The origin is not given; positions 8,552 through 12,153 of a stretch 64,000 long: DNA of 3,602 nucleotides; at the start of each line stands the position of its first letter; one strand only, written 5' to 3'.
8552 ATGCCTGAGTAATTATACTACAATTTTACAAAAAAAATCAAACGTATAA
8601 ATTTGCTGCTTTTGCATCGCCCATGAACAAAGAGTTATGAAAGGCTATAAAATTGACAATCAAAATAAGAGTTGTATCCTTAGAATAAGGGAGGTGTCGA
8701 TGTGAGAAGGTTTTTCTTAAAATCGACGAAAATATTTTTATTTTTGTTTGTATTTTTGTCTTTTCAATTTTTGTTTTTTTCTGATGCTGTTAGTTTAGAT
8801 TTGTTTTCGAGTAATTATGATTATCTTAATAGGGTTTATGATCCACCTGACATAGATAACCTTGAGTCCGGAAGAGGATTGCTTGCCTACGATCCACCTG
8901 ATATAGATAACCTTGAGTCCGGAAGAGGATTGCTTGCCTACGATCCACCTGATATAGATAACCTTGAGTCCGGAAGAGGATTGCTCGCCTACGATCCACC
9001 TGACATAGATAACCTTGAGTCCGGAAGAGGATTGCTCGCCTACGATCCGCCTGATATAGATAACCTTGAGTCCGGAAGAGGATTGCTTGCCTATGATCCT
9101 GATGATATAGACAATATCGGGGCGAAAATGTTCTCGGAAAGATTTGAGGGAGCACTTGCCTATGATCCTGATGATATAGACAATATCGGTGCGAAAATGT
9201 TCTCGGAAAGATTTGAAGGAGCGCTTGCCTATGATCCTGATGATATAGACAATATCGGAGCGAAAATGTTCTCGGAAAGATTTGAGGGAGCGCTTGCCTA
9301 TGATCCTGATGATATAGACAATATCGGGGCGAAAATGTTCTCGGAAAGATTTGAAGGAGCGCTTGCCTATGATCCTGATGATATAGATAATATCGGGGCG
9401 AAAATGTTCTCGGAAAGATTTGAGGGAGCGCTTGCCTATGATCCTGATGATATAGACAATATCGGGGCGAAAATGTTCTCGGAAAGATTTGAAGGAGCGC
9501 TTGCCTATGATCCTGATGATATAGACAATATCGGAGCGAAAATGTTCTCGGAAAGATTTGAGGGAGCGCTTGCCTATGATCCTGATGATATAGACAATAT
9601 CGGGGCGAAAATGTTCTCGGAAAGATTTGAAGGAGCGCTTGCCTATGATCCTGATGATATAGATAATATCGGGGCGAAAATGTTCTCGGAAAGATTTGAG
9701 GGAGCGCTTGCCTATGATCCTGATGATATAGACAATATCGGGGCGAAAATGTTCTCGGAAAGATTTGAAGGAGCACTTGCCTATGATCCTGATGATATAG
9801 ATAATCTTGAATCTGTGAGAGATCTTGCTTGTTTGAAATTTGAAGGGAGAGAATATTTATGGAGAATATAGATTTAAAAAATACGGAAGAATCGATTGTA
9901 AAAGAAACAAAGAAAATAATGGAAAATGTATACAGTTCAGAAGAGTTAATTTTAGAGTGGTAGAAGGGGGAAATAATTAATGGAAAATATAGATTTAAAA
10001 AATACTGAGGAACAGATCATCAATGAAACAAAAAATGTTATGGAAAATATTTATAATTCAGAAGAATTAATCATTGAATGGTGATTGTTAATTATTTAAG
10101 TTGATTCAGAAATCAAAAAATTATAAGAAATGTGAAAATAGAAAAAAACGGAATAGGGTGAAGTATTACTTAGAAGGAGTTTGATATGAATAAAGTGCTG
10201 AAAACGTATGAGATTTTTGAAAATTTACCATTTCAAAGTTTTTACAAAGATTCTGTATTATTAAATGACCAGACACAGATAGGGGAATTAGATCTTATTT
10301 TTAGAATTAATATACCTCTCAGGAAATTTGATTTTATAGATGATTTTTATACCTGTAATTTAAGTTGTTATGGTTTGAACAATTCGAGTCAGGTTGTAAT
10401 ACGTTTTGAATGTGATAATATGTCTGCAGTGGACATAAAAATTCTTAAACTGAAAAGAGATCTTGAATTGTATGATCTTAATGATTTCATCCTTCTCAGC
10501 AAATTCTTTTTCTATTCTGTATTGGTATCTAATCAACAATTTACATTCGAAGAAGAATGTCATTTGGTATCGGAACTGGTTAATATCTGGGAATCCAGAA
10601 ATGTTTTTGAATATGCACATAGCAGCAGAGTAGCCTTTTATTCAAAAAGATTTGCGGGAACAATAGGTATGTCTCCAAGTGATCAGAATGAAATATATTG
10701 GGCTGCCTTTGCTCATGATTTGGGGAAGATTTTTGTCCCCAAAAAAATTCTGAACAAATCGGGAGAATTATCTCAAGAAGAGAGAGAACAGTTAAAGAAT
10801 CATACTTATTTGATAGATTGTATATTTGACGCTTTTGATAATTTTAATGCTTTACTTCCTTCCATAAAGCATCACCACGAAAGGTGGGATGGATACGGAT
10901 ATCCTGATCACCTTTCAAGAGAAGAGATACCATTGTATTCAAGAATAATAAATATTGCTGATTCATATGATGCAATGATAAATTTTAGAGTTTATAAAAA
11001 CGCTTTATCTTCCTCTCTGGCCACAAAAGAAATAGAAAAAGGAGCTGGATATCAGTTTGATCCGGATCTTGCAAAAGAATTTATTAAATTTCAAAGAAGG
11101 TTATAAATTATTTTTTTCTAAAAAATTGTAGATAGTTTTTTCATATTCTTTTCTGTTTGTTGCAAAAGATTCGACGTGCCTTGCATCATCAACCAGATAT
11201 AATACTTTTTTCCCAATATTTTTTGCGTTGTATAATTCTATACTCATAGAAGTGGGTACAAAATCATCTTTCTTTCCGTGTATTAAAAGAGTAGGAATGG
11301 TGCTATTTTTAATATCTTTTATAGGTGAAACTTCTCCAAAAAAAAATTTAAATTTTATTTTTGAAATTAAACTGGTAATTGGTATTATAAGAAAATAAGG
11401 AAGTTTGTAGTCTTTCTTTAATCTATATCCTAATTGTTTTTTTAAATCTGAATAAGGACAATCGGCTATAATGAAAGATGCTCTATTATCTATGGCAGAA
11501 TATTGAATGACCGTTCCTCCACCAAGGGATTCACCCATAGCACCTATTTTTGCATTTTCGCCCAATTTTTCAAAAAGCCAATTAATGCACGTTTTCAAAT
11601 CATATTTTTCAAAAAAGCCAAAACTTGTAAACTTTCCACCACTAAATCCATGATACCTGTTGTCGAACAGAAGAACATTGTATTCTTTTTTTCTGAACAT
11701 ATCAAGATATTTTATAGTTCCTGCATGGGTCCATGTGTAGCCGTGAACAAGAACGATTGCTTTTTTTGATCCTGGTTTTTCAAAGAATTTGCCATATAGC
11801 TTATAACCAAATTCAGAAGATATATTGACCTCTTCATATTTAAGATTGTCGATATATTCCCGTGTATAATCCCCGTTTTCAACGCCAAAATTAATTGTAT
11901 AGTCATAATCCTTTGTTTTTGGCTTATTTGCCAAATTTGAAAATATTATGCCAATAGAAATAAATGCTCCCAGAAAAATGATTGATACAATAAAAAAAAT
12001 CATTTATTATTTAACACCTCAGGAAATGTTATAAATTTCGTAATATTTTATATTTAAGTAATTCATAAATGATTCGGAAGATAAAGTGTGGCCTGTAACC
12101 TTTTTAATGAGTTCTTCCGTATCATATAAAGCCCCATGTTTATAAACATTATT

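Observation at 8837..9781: Exported protein made of 5 x 17-aa and 10 x 23-aa perfect repeats with purely synonymous inter-unit variation and a 4-unit higher-order repeat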

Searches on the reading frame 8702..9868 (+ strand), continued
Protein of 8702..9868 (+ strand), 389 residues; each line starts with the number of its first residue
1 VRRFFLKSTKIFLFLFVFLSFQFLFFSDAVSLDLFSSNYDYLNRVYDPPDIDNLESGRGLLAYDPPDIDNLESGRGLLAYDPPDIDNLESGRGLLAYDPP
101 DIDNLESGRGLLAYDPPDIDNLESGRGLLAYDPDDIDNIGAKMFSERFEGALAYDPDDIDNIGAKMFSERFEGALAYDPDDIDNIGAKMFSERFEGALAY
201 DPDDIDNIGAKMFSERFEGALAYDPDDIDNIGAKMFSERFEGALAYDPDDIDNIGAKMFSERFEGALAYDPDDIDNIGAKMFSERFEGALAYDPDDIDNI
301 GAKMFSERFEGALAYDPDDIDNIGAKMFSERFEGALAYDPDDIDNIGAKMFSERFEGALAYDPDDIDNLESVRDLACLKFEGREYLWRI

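Call 64: search_protein_families(library=ncbifam, proteins=[window:8702-9868:+], max_evalue=0.1)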
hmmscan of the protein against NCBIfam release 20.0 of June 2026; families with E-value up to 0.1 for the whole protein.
window:8702-9868:+ (389 aa): 2 families
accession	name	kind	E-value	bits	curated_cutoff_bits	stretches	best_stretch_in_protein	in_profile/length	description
NF001589.0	PRK00392.8-6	equivalog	5.7e-06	26.7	84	0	144-161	66-83/86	DNA-directed RNA polymerase subunit omega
NF005863.0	PRK07798.1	subfamily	0.018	13.6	543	0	136-171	435-470/540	acyl-CoA synthetase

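Call 83: search_protein_families(library=padloc, proteins=[window:8702-9868:+], max_evalue=0.01)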
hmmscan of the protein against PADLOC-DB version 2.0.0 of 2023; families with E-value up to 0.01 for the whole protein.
window:8702-9868:+ (389 aa): 0 families

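Call 84: search_protein_families(library=phrogs, proteins=[window:8702-9868:+], max_evalue=0.01)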
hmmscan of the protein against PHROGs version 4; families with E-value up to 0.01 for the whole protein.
window:8702-9868:+ (389 aa): 10 families
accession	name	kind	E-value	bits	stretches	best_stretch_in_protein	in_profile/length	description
phrog_33951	-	unknown function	4.7e-08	34.5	0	311-325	77-91/110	-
phrog_12690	-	unknown function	5.2e-07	30.7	0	332-362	96-126/174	-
phrog_18894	-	unknown function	2.4e-06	27.3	0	143-161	376-394/521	-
phrog_19639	-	unknown function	1.4e-05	26.4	0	331-371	47-85/91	-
phrog_14530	-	unknown function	5.2e-05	24.1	0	209-250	42-82/83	-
phrog_20403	-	unknown function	0.0001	23.4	0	125-147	60-83/85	-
phrog_22512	-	unknown function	0.00058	21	0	110-140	35-65/95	-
phrog_31918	-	unknown function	0.0019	19.7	0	123-161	52-93/115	-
phrog_1997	-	unknown function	0.0051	18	0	307-333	19-45/57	-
phrog_34794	-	unknown function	0.0055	17.8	0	91-116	27-52/82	-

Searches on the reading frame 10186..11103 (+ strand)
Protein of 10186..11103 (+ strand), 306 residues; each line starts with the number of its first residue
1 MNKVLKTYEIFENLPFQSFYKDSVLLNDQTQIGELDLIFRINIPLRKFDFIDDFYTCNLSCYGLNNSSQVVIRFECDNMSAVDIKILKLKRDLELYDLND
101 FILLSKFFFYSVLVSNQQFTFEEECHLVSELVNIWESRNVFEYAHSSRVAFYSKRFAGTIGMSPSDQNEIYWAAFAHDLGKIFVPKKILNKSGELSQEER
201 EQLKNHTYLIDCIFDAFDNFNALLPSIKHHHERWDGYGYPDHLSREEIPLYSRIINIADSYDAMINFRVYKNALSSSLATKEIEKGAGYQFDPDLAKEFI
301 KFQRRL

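Call 10: search_protein_families(library=pfam, proteins=[window:10186-11103:+], max_evalue=0.1)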
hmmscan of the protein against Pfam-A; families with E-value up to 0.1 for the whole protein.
window:10186-11103:+ (306 aa): 4 families
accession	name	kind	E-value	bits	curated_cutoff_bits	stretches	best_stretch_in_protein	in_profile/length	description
PF13487.12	HD_5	-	1.3e-32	113.3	27.2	1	132-295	4-170/170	HD domain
PF01966.28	HD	-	1.7e-20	73.9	22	1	143-264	2-116/116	HD domain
PF08668.18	HDOD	-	0.004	17.1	22.9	1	144-203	97-154/196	HDOD domain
PF20951.2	Flu_PB2_6th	-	0.017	15.2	25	1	80-148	63-131/150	Influenza RNA polymerase PB2 6th domain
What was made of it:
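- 10186..11106 (+): HD-GYP-type (Pfam HD_5) c-di-GMP phosphodiesterase, 306 aa, downstream on the same strand. Call 10 (HD_5, 1.3e-32).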

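Call 14: find_encoding_contigs(protein=window:10186-11103:+, flank=10000, max_places=10)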
Protein window:10186-11103:+ (306 aa): no gene with exactly this product is on record in the collection.

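Call 64: search_protein_families(library=ncbifam, proteins=[window:10186-11103:+], max_evalue=0.1)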
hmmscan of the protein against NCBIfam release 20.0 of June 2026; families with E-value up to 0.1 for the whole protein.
window:10186-11103:+ (306 aa): 4 families
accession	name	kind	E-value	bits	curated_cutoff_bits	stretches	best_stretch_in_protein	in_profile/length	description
NF053512.1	nitric_RR_NosR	exception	7.5e-34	117.5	400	1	129-303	179-354/422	response regulator c-di-GMP phosphodiesterase, NosR family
TIGR01596.1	cas3_HD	equivalog_domain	0.0012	18.9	43.45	1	144-241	3-111/178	CRISPR-associated endonuclease Cas3''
TIGR02621.3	cas3_GSU0051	exception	0.012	14.5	400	1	144-181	673-710/854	type I-G CRISPR-associated helicase/endonuclease Cas3g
TIGR00277.1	HDIG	domain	0.086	12.7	27.6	0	143-182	6-42/84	HDIG domain-containing metalloprotein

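Call 83: search_protein_families(library=padloc, proteins=[window:10186-11103:+], max_evalue=0.01)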
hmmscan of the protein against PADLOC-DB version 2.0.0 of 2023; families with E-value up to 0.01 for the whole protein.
window:10186-11103:+ (306 aa): 3 families
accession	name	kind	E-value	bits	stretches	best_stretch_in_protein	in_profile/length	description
PDLC00940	Cas3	-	0.00033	18.9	1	144-241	3-111/178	CRISPR-associated endonuclease Cas3-HD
PDLC01757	Cas3b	-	0.00099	15.7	1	145-244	16-110/676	-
PDLC01254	Cas3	-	0.0027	15.9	0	144-243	11-95/164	CAS-I; effector_G3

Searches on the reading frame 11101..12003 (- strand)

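Call 10: search_protein_families(library=pfam, proteins=[window:11101-12003:-], max_evalue=0.1)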
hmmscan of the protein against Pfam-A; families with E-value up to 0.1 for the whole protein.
window:11101-12003:- (300 aa): 11 families
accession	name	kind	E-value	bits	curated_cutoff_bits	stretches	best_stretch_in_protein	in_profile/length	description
PF12146.15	Hydrolase_4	-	2.5e-15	56.9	27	2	79-183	3-109/239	Serine aminopeptidase, S33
PF00561.26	Abhydrolase_1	-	1.4e-11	45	25.8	1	82-183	2-102/245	alpha/beta hydrolase fold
PF02129.25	Peptidase_S15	-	6.9e-10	39.5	23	1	104-193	48-137/262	X-Pro dipeptidyl-peptidase (S15 family)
PF00326.27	Peptidase_S9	-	1.3e-08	35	22.6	1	135-297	47-208/213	Prolyl oligopeptidase family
PF20434.5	BD-FAE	-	3.6e-08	33.6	26.8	1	221-259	175-213/215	BD-FAE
PF12697.13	Abhydrolase_6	-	0.00051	21.2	26.3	1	83-180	1-91/217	Alpha/beta hydrolase family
PF02273.21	Acyl_transf_2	-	0.00085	19.1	20.3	1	82-219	32-174/294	Acyl transferase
PF05448.18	AXE1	-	0.005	16.1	21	1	150-279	175-306/321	Acetyl xylan esterase (AXE1)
PF03959.19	FSH1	-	0.0089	16.2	21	1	233-262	158-187/211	Serine hydrolase (FSH1)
PF09259.16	Fve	-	0.038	14.6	25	0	23-69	8-51/111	Fungal immunomodulatory protein Fve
PF12740.14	PETase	-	0.061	13.2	28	0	231-283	164-218/263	PET hydrolase-like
